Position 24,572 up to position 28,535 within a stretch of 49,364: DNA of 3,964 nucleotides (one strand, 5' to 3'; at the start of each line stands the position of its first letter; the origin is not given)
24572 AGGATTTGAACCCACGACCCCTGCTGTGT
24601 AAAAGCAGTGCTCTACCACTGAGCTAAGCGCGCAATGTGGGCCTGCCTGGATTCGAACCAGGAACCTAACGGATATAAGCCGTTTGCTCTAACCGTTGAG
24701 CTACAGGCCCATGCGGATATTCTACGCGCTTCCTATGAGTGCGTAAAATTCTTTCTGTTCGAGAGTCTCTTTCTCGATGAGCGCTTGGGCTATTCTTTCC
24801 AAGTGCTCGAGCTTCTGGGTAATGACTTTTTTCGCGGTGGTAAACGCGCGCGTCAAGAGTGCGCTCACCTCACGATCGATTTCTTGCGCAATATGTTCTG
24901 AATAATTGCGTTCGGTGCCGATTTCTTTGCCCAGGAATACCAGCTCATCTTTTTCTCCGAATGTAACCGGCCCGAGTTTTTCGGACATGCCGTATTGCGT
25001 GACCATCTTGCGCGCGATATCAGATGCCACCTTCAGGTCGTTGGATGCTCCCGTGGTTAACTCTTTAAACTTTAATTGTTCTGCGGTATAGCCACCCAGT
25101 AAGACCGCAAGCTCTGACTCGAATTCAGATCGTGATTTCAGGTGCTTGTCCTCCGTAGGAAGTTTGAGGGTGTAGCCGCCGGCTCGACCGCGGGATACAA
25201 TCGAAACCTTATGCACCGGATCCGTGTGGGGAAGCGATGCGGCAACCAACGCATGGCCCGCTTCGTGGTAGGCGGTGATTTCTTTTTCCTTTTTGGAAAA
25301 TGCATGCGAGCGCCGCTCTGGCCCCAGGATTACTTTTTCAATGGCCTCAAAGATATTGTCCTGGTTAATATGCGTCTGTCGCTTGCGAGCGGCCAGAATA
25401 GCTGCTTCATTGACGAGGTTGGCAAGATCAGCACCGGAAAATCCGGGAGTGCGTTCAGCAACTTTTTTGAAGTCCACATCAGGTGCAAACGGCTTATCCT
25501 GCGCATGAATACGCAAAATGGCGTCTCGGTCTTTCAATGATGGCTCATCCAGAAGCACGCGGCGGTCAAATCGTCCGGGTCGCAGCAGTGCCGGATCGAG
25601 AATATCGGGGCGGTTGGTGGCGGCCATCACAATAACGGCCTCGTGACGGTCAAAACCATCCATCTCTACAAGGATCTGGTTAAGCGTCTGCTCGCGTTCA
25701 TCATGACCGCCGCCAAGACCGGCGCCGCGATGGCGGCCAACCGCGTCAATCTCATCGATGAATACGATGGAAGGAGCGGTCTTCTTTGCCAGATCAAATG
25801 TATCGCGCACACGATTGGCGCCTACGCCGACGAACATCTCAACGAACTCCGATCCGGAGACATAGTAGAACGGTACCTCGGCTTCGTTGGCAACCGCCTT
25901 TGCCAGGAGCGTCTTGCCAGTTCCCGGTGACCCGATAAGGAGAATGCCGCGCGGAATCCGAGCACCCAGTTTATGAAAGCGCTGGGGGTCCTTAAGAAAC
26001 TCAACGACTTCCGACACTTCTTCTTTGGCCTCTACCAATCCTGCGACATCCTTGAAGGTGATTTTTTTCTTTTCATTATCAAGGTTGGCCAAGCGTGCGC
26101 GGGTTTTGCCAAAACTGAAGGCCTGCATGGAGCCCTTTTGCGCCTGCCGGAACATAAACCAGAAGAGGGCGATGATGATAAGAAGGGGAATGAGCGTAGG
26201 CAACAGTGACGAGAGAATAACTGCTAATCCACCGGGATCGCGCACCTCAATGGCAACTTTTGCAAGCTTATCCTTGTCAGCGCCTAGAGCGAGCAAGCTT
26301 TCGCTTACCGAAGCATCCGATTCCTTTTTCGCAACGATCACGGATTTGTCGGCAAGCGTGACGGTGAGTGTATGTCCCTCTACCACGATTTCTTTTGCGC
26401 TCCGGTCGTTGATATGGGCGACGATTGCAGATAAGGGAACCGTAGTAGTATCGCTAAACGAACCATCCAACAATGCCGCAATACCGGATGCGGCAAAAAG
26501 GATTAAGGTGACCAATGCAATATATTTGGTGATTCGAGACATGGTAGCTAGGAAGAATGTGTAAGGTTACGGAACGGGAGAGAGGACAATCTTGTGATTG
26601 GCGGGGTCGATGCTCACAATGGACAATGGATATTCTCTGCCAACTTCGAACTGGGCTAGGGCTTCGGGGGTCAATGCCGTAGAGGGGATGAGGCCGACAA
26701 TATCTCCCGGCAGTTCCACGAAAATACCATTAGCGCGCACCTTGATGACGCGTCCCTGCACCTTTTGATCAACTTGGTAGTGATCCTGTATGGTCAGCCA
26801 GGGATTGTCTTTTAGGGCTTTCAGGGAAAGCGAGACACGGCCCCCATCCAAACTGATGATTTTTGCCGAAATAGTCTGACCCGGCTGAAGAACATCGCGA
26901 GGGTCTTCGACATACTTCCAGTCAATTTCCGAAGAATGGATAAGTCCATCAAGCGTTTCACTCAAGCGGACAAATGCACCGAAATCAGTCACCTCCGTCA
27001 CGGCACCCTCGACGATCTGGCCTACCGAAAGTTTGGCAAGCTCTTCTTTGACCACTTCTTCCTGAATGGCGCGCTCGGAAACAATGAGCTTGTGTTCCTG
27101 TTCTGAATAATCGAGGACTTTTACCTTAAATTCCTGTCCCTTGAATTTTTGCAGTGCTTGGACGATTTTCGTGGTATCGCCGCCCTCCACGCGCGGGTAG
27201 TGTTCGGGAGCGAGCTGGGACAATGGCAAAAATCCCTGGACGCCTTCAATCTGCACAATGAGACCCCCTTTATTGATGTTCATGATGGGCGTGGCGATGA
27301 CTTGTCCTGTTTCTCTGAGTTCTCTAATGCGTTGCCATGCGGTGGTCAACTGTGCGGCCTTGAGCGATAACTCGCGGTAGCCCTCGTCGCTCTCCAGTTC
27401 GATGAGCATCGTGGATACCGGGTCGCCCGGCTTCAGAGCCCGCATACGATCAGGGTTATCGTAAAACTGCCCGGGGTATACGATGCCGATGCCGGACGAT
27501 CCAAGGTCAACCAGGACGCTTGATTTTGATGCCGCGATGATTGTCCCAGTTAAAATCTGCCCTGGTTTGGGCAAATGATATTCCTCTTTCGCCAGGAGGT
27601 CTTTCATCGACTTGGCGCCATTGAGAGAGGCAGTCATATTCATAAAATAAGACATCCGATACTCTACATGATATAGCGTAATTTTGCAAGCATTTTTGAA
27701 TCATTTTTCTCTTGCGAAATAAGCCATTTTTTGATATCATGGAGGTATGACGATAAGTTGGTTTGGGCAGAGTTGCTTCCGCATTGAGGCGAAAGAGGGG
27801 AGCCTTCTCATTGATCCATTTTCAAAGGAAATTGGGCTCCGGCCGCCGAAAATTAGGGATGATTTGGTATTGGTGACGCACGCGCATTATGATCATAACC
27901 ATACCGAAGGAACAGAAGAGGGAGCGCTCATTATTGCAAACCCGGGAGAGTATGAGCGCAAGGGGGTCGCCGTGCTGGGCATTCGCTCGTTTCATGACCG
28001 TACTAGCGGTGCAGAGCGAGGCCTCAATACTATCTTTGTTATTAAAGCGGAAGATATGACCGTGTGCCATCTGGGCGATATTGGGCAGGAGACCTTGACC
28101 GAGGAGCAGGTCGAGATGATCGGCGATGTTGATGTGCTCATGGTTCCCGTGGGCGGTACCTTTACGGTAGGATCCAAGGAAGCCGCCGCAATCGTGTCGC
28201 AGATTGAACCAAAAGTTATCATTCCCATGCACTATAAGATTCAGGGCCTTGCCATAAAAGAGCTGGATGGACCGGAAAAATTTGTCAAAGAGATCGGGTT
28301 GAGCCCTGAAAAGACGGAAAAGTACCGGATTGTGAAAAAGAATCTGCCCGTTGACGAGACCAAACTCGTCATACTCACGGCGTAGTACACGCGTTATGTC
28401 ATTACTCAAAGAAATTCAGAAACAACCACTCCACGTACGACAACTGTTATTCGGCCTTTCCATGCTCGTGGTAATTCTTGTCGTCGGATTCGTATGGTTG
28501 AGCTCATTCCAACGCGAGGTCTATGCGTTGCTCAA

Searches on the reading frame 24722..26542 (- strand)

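Call 9: search_protein_families(library=pfam, proteins=[window:24722-26542:-], max_evalue=0.01)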
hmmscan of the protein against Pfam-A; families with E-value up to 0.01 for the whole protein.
window:24722-26542:- (606 aa): 12 families
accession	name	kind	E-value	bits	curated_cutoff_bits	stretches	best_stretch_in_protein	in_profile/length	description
PF01434.24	Peptidase_M41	-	2.8e-68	230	29.9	1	415-601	3-190/191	Peptidase family M41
PF00004.35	AAA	-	9.8e-44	149.4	21.2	1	200-331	1-129/131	ATPase family associated with various cellular activities (AAA)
PF17862.7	AAA_lid_3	-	5.5e-16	58.2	27.2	1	355-397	1-43/45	AAA+ lid domain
PF06068.19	TIP49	-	2.4e-05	24.1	23.8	1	164-234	24-89/347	TIP49 P-loop domain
PF07728.20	AAA_5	-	8.1e-05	23.1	22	1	200-319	2-135/139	AAA domain (dynein-related subfamily)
PF13191.12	AAA_16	-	0.00038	21.4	32.6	1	190-229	17-57/167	AAA ATPase domain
PF05496.18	RuvB_N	-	0.0004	20.6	27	1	200-266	36-94/159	Holliday junction DNA helicase RuvB P-loop domain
PF13401.12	AAA_22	-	0.00069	20.4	27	1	200-229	8-40/130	AAA domain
PF20720.3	nSTAND3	-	0.0014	18.8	27.2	1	200-328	20-128/155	Novel STAND NTPase 3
PF13521.12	AAA_28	-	0.0041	17.8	27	0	200-240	2-38/164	AAA domain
PF23902.1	AAA_lid_PRS2_C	-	0.0057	17.2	34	0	338-405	3-71/73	PRS2 AAA+ lid C-terminal domain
PF13671.12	AAA_33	-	0.0078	17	27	0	200-250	2-50/143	AAA domain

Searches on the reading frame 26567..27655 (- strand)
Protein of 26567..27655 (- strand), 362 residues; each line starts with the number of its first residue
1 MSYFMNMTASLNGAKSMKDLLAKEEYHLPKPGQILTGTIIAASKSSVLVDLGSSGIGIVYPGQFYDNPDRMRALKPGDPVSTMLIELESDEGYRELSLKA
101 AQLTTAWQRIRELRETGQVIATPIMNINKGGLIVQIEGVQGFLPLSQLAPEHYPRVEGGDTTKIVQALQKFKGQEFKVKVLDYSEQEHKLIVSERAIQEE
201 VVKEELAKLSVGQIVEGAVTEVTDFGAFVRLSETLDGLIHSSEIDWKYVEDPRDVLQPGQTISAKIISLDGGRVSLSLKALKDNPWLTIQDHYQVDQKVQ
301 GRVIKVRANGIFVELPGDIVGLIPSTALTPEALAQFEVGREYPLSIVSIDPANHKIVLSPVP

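Call 9: search_protein_families(library=pfam, proteins=[window:26567-27655:-], max_evalue=0.01)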
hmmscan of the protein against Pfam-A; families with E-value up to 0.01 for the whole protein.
window:26567-27655:- (362 aa): 7 families
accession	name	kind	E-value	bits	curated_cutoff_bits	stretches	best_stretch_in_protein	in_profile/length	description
PF00575.29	S1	-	1.9e-44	150.3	22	3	209-278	2-73/74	S1 RNA binding domain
PF23459.1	S1_RRP5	-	1.1e-17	64.8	27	2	212-275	4-67/72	RRP5 S1 domain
PF21710.3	Spt6_S1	-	2.6e-08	34.5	27.5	1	204-278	9-84/91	Spt6, S1/OB domain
PF13509.12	S1_2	-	5.3e-05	23.7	21.8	0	211-245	1-35/61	S1 domain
PF09953.15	DUF2187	-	0.0024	18.3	24.7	0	33-52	16-35/60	Uncharacterized protein conserved in bacteria (DUF2187)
PF21543.3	CvfB_2nd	-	0.0036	17.7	27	0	215-279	17-75/76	Virulence regulatory factor CvfB, second domain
PF17092.11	PCB_OB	-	0.0076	17.4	27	0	198-264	17-95/111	Penicillin-binding protein OB-like domain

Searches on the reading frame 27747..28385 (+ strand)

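Call 9: search_protein_families(library=pfam, proteins=[window:27747-28385:+], max_evalue=0.01)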
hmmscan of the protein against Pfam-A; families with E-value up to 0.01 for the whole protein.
window:27747-28385:+ (212 aa): 3 families
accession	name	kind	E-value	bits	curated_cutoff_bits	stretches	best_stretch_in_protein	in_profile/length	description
PF13483.12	Lactamase_B_3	-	1.3e-49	168.7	24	1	2-162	1-160/160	Beta-lactamase superfamily domain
PF12706.13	Lactamase_B_2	-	1.9e-11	44.4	27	1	74-163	105-200/200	Beta-lactamase superfamily domain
PF00753.33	Lactamase_B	-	0.00073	20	22.7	1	5-50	3-56/196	Metallo-beta-lactamase superfamily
